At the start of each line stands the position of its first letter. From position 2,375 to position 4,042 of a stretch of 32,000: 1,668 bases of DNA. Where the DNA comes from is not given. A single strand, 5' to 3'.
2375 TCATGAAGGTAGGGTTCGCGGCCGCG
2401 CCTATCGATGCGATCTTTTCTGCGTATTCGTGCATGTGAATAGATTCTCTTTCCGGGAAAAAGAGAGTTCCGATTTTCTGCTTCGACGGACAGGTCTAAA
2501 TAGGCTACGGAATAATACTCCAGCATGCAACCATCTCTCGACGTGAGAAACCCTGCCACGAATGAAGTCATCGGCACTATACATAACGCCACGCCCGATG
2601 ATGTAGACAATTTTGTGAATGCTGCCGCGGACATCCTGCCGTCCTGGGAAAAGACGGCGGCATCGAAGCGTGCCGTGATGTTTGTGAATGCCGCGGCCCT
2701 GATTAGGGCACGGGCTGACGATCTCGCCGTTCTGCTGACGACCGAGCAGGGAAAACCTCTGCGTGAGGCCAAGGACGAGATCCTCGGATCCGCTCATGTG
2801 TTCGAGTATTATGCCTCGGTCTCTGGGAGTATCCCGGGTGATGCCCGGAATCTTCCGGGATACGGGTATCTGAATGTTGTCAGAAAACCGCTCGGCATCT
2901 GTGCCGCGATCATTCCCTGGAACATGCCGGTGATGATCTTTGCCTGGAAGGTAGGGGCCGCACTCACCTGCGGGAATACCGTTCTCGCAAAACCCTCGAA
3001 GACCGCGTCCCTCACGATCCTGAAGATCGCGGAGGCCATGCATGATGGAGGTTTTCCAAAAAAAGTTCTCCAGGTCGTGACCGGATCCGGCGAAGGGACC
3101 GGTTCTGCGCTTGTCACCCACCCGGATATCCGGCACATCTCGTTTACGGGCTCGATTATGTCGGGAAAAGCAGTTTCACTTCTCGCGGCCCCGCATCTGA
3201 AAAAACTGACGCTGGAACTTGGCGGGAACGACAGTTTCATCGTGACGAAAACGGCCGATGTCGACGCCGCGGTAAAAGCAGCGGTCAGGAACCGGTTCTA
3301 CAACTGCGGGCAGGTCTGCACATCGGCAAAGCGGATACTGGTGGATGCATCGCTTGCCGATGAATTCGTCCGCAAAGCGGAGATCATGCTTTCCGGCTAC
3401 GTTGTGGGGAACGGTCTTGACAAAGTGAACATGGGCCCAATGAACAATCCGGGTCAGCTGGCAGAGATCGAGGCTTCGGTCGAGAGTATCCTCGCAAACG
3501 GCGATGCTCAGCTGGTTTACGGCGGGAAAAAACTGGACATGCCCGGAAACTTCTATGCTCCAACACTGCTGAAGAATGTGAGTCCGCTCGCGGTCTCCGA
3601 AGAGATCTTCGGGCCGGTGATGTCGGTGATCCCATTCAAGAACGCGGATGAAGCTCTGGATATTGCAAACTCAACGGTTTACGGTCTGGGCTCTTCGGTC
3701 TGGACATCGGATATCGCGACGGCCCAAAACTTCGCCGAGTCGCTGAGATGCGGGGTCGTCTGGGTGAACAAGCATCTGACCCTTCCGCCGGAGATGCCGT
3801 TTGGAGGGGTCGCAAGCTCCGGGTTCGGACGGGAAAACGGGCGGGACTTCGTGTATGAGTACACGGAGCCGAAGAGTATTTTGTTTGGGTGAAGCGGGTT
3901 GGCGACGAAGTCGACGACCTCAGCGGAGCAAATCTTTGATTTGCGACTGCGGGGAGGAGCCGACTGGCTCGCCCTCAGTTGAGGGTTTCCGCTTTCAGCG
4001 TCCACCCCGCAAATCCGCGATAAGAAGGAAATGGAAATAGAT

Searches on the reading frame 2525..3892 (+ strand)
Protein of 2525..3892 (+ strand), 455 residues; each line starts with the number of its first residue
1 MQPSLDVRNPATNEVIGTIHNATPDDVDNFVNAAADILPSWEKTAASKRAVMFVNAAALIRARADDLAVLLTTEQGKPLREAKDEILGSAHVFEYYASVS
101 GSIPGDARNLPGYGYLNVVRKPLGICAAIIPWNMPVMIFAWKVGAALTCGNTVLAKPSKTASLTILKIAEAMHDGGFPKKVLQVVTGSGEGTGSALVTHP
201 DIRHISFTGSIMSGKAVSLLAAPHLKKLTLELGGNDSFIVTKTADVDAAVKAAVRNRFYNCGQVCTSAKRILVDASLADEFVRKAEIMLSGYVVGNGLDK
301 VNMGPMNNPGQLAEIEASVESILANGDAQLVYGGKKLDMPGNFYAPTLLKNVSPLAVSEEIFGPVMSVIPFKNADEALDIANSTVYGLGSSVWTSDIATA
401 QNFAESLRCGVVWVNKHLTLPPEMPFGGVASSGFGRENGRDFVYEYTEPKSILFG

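Call 7: search_protein_families(library=pfam, proteins=[window:2525-3892:+], max_evalue=0.01)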
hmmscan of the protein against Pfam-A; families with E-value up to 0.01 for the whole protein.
window:2525-3892:+ (455 aa): 1 family
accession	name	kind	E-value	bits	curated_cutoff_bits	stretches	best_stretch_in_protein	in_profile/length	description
PF00171.27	Aldedh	-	2.4e-148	495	23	1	5-452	9-461/461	Aldehyde dehydrogenase family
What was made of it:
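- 2525..3892 (+): Left flanking host gene, aldehyde dehydrogenase. Context only, not part of the element. Pfam Aldedh, E 2.4e-148 (call 7).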
